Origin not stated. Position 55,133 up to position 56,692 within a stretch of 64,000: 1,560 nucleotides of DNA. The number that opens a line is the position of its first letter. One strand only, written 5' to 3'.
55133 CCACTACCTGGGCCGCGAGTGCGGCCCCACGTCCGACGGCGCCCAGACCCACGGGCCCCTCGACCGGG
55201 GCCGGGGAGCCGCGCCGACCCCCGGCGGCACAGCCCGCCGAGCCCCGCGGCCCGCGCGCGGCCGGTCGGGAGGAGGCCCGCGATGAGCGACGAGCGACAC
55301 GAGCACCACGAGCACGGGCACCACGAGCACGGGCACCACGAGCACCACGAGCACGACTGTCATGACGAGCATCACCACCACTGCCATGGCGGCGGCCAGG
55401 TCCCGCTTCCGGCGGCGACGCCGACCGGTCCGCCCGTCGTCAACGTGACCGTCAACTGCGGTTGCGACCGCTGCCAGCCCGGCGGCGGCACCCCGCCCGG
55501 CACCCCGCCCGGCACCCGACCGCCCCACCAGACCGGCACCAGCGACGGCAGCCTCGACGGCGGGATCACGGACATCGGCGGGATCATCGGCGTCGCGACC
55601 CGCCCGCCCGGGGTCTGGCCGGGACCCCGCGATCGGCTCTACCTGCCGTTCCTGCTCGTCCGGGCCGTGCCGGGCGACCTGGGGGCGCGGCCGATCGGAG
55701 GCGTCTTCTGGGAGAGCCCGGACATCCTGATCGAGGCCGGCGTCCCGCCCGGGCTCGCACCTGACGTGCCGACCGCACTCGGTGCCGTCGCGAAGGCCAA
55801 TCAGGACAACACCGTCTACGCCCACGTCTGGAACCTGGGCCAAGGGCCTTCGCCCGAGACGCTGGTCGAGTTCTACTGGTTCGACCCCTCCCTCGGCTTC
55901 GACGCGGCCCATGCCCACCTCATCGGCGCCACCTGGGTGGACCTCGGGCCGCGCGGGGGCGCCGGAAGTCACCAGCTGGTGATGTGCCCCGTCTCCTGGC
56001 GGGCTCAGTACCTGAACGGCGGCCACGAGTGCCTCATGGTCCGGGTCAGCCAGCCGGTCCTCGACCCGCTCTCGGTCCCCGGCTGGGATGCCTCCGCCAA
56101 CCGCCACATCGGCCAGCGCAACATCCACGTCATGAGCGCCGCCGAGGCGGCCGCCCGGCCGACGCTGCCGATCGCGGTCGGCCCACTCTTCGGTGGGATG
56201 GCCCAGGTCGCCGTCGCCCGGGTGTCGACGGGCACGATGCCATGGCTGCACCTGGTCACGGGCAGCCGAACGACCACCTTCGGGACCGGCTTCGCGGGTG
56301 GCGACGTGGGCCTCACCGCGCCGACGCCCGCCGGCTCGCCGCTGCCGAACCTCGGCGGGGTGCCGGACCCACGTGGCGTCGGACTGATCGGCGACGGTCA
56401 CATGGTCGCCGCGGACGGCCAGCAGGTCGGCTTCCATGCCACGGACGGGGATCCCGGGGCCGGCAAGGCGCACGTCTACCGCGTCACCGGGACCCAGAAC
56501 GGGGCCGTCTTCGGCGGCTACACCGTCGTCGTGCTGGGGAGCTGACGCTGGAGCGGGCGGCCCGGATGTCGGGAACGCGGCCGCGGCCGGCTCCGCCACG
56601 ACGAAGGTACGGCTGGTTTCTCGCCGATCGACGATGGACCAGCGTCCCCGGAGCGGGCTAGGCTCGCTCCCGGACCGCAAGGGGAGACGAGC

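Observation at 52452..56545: Two-gene operon: 945-aa cytoplasmic protein with an N-terminal Zn-PLC/P1-nuclease-like domain, translationally coupled (ATGA) to a protein whose first 40 residues are about 60% His/Glu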

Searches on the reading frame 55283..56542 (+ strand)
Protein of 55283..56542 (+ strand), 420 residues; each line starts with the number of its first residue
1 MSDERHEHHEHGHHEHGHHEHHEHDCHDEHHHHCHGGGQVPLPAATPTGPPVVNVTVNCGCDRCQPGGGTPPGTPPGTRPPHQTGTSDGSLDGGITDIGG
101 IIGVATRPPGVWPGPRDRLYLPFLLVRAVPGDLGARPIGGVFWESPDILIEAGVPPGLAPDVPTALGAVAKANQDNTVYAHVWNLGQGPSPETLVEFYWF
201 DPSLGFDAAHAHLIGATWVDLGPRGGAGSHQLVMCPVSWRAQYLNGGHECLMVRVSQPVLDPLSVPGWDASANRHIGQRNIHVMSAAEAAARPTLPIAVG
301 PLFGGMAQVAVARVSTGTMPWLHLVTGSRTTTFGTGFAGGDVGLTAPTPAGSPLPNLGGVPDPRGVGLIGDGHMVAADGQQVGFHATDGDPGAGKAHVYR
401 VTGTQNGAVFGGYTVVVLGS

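Call 7: search_protein_families(library=pfam, proteins=[window:55283-56542:+], max_evalue=1)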
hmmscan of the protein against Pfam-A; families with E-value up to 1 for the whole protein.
window:55283-56542:+ (420 aa): 1 family
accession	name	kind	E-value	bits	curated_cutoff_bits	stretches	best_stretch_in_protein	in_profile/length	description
PF07705.17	CARDB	-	0.26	12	22.7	1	169-198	14-43/101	CARDB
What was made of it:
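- On CARDB domain (for the core of B): Pfam gives 12 bits against a cut-off of 22.7 (call 7).
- Closest known: CARDB domain. Different: The Pfam score is below threshold (E 0.26; call 7).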

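Call 8: search_protein_families(library=ncbifam, proteins=[window:55283-56542:+], max_evalue=1)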
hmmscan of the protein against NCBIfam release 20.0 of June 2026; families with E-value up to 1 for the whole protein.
window:55283-56542:+ (420 aa): 0 families

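Call 10: search_solved_structures(query=window:55283-56542:+, max_evalue=10, show_alignments=2)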
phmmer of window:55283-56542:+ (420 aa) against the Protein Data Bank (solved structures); distinct sequences matched with E-value up to 10: 8.
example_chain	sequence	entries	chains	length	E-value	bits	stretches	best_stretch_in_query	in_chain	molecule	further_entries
2y6w_A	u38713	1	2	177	0.035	16.1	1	29-87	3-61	BCL-2-LIKE PROTEIN 2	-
3pv4_A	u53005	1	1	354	0.22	13.5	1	29-76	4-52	DegQ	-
3pv5_A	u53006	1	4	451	0.33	12.9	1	29-76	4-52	DegQ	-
3pv3_A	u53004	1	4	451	0.34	12.9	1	29-76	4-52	DegQ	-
3pv2_A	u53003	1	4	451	0.34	12.9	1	29-76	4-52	DegQ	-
10zo_B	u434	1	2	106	0.58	12.1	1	30-48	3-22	Nucleoprotein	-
2axq_A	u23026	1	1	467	2.9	9.8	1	12-99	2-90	Saccharopine dehydrogenase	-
8pvv_C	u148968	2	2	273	6.3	8.7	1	17-52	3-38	Archaeoglobus fulgidus AfAgo-N protein | AfAgo-N protein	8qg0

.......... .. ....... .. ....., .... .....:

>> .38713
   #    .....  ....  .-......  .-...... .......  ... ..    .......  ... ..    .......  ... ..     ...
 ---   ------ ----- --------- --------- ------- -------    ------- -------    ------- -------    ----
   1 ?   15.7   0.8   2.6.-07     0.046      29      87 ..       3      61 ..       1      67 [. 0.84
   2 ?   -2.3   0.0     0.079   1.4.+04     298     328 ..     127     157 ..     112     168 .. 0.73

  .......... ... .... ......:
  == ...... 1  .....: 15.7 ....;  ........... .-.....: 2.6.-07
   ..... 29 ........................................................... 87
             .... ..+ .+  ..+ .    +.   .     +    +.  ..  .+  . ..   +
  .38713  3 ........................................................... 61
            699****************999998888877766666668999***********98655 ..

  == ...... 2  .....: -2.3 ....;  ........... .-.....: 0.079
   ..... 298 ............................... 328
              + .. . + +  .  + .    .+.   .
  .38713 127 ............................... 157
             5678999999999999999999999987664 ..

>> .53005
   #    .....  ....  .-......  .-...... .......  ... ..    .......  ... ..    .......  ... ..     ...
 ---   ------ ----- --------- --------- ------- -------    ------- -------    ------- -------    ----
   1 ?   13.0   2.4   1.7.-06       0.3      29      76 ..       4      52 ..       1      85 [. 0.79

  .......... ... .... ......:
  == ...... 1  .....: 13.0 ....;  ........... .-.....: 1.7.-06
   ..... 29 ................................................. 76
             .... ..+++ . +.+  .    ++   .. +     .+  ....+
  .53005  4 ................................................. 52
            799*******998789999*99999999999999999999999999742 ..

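Call 16: search_protein_families(library=padloc, proteins=[window:55283-56542:+], max_evalue=0.1)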
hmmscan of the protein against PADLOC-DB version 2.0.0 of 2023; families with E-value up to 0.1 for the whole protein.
window:55283-56542:+ (420 aa): 0 families

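Call 26: predict_structure(alignment_id=A3)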
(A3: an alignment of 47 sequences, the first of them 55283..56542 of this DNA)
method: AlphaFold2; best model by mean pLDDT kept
length: 420 residues; sequences in the alignment: 47
mean_pLDDT: 66.8   pTM: 0.55
mean pLDDT of the five models: 66.8, 65.4, 65.3, 65.3, 64.8
residues with pLDDT >= 90: 112; 70-90: 109; 50-70: 57; < 50: 142
segments of 3 or more residues with pLDDT < 50: 1-119, 128-145, 270-273
pLDDT, mean of each block of 10 residues (from residue 1): 38 36 37 37 41 34 38 44 35 36 30 40 51 36 53 95 78 90 79 89 63 92 78 93 67 80 58 54 83 87 82 83 66 90 95 89 96 90 95 93 77 83
secondary structure, 60 per line:
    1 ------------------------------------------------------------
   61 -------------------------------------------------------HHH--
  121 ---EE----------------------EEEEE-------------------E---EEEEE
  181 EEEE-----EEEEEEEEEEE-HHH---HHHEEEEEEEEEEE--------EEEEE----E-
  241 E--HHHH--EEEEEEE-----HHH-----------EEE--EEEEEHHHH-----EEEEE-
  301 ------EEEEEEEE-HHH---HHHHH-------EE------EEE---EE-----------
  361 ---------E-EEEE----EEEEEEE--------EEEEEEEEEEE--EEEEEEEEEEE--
elements in order: E148-152 E176-184 E190-200 E211-221 E230-234 H244-247 E250-256 E276-278 E281-285 H286-289 E295-299 E307-314 H322-326 E342-344 E372-375 E380-386 E395-405 E408-418

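Call 45: search_solved_structures(query=A3, max_evalue=1, show_alignments=3)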
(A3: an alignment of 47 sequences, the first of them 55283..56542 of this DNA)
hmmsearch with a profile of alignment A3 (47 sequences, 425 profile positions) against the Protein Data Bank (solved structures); distinct sequences matched with E-value up to 1: 0.

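Call 64: search_protein_representatives(alignment_id=A3)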
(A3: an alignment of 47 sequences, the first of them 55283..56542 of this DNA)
Query: 47 sequences, 425 profile positions. Proteins with E-value up to 0.001 (for the whole library): 981; up to 1e-10: 545; up to 1e-30: 123. The best 150 are listed.
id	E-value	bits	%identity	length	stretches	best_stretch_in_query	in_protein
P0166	9.0e-207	703.4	-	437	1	5-425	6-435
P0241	2.5e-119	415.3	-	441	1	72-424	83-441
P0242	9.7e-119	413.3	-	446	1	63-424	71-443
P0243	8.8e-115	400.3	-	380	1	70-424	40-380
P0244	7.5e-100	351.1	-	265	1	6-254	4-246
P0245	3.8e-93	329.0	-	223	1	126-320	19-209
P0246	3.2e-91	322.6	-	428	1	35-423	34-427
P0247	1.8e-88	313.6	-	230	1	230-418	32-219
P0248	6.2e-84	298.7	-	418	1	88-421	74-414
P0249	6.2e-82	292.1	-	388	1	32-297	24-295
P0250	2.3e-81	290.2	-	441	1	118-424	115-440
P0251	9.3e-81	288.2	-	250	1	24-237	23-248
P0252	1.9e-80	287.1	-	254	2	135-274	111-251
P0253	4.2e-80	286.0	-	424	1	106-424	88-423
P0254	5.4e-80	285.7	-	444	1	104-423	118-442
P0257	7.2e-70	252.3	-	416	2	120-295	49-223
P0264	1.8e-64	234.6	-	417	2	120-288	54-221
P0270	1.1e-61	225.4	-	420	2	115-350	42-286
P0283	8.8e-50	186.1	-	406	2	114-293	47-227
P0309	3.9e-38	147.8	-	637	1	110-242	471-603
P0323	1.1e-35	139.7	-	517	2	128-399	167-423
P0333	1.4e-33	132.8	-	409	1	120-292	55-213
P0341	5.3e-33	130.8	-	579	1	125-319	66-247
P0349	2.7e-32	128.5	-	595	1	124-346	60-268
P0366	1.4e-30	122.9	-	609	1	104-342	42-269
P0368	1.5e-30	122.7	-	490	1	217-400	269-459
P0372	2.2e-30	122.2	-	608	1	125-298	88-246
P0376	2.9e-30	121.8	-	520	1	124-316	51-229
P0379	6.9e-30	120.6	-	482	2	114-349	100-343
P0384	1.7e-29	119.3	-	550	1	119-294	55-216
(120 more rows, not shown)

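Call 65: search_protein_families(library=pfam, proteins=[P0309, P0341, P0349, P0366, P0372, P0384, P0376, P0323, P0368, P0379], max_evalue=0.01)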
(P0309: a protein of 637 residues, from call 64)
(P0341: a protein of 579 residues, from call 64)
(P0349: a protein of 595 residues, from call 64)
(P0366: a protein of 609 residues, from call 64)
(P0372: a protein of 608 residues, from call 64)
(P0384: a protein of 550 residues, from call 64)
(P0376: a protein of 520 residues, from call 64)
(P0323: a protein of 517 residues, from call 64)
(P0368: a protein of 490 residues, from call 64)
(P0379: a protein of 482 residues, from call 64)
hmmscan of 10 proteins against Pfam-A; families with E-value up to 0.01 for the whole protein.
P0309 (637 aa): 0 families

P0341 (579 aa): 0 families

P0349 (595 aa): 0 families

P0366 (609 aa): 0 families

P0372 (608 aa): 0 families

P0384 (550 aa): 0 families

P0376 (520 aa): 0 families

P0323 (517 aa): 0 families

P0368 (490 aa): 0 families

P0379 (482 aa): 0 families
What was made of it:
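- Tried and rejected: Pfam on ten unusually long relatives of B revealed no fused domains (call 65).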

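Call 89: find_encoding_contigs(protein=P0264, flank=6000, max_places=2)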
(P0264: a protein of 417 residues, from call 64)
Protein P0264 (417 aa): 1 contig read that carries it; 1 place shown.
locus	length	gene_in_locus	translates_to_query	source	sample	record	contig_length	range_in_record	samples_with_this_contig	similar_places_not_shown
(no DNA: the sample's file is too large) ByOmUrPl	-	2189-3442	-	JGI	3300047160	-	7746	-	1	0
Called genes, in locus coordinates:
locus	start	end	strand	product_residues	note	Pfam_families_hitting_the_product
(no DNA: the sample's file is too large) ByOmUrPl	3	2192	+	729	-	?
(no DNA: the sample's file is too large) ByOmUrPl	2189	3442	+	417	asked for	-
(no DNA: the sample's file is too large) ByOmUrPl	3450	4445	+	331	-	PF02492:cobW, PF07683:CobW_C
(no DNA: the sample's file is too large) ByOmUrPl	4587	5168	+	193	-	PF00135:COesterase, PF07859:Abhydrolase_3, PF20434:BD-FAE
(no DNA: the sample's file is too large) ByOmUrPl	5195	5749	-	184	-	-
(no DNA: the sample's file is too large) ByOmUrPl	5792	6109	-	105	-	PF16925:TetR_C_13 (faint), PF21993:TetR_C_13_2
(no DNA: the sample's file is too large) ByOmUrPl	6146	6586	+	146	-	-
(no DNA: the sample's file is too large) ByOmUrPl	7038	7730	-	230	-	PF03781:FGE-sulfatase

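Call 90: find_encoding_contigs(protein=P0333, flank=6000, max_places=2)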
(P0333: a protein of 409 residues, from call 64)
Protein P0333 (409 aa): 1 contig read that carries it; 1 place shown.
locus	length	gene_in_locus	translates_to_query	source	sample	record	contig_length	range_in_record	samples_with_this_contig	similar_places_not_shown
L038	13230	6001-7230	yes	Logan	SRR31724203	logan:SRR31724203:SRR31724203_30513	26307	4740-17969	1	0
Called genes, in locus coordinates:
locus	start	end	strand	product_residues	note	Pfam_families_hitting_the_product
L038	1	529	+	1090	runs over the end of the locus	PF23381:Beta-prop_IFT122_1st, PF23414:Beta-prop_EML_2, PF25174:Beta-prop_THOC3, PF24807:WD40_CDC20-Fz (weak), PF25173:Beta-prop_WDR3_1st, PF23381:Beta-prop_IFT122_1st, PF25174:Beta-prop_THOC3, PF25175:Beta-prop_WDR5, +8 more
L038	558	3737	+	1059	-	PF23381:Beta-prop_IFT122_1st, PF25174:Beta-prop_THOC3, PF25175:Beta-prop_WDR5, PF23414:Beta-prop_EML_2, PF24807:WD40_CDC20-Fz, PF24814:WD40_Prp19, PF25175:Beta-prop_WDR5, PF25391:WD40_Gbeta, +21 more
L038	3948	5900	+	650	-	-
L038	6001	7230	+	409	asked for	-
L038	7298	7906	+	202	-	-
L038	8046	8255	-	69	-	-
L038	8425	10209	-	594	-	PF13428:TPR_14 (faint), PF13432:TPR_16 (faint), PF07719:TPR_2 (faint), PF13414:TPR_11 (faint), PF13431:TPR_17 (faint)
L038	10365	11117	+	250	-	-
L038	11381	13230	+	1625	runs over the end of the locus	PF13360:PQQ_2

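Call 92: find_encoding_contigs(protein=P0257, flank=6000, max_places=3)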
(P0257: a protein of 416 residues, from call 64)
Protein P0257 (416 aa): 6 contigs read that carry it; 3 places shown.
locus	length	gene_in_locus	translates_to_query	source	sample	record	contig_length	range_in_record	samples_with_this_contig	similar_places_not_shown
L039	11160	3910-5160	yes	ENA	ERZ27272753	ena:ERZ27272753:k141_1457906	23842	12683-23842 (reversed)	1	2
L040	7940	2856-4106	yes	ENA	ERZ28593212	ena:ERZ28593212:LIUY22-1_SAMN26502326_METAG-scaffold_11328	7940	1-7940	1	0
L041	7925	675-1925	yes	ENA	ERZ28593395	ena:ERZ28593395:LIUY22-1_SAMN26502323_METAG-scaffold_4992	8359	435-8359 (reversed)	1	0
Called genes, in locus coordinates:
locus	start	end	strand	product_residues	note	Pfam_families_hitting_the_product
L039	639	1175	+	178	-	-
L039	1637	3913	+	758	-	PF00882:Zn_dep_PLPC (weak)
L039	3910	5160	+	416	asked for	-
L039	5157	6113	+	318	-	PF02492:cobW, PF07683:CobW_C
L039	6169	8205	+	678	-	PF01734:Patatin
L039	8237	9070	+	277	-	-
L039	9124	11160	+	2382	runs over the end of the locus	PF20248:DUF6603 (weak)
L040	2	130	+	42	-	?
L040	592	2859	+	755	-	PF00882:Zn_dep_PLPC (weak)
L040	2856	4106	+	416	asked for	-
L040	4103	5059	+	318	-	PF02492:cobW, PF07683:CobW_C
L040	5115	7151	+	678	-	PF01734:Patatin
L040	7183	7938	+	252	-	?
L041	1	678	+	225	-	?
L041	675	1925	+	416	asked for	-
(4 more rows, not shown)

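Call 93: find_encoding_contigs(protein=P0283, flank=6000, max_places=3)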
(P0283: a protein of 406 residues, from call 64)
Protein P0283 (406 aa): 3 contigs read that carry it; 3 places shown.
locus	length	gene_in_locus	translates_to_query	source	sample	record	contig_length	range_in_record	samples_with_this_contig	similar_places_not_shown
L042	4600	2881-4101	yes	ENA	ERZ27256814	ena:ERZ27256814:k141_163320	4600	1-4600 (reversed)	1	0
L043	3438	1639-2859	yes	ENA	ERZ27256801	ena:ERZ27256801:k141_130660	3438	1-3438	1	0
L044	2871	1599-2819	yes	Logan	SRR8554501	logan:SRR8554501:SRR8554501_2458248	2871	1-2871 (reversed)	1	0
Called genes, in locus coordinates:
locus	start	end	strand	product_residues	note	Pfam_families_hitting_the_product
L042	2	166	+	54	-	?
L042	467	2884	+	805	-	PF00882:Zn_dep_PLPC (weak)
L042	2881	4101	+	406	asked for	-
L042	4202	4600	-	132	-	?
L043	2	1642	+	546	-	?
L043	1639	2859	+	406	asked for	-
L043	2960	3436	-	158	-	?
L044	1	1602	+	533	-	?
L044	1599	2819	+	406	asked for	-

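Call 94: find_encoding_contigs(protein=P0270, flank=6000, max_places=3)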
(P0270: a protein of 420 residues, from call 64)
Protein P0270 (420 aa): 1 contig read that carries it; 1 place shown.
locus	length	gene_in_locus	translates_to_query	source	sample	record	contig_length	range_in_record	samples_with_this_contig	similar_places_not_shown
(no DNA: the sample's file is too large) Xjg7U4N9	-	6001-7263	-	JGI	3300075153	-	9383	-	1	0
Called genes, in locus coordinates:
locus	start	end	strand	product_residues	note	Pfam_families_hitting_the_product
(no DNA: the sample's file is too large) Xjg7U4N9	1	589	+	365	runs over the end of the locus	PF12275:DUF3616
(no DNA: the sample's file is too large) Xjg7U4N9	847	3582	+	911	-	-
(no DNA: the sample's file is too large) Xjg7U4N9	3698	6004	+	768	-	PF00882:Zn_dep_PLPC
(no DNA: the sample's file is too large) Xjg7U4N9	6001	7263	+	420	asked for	-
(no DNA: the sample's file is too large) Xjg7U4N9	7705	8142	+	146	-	?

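Call 112: search_protein_families(library=pfam, proteins=[L039:8237-9067:+, L038:7298-7903:+, L039:6169-8202:+], max_evalue=0.01)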
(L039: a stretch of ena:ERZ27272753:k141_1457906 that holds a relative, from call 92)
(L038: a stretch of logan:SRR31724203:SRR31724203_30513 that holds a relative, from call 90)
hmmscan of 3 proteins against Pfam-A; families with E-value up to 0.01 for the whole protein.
L039:8237-9067:+ (277 aa): 0 families

L038:7298-7903:+ (202 aa): 0 families

L039:6169-8202:+ (678 aa): 1 family
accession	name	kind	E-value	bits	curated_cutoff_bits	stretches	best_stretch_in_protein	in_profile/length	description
PF01734.28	Patatin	-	1.4e-14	55.2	27.7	1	21-443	1-190/191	Patatin-like phospholipase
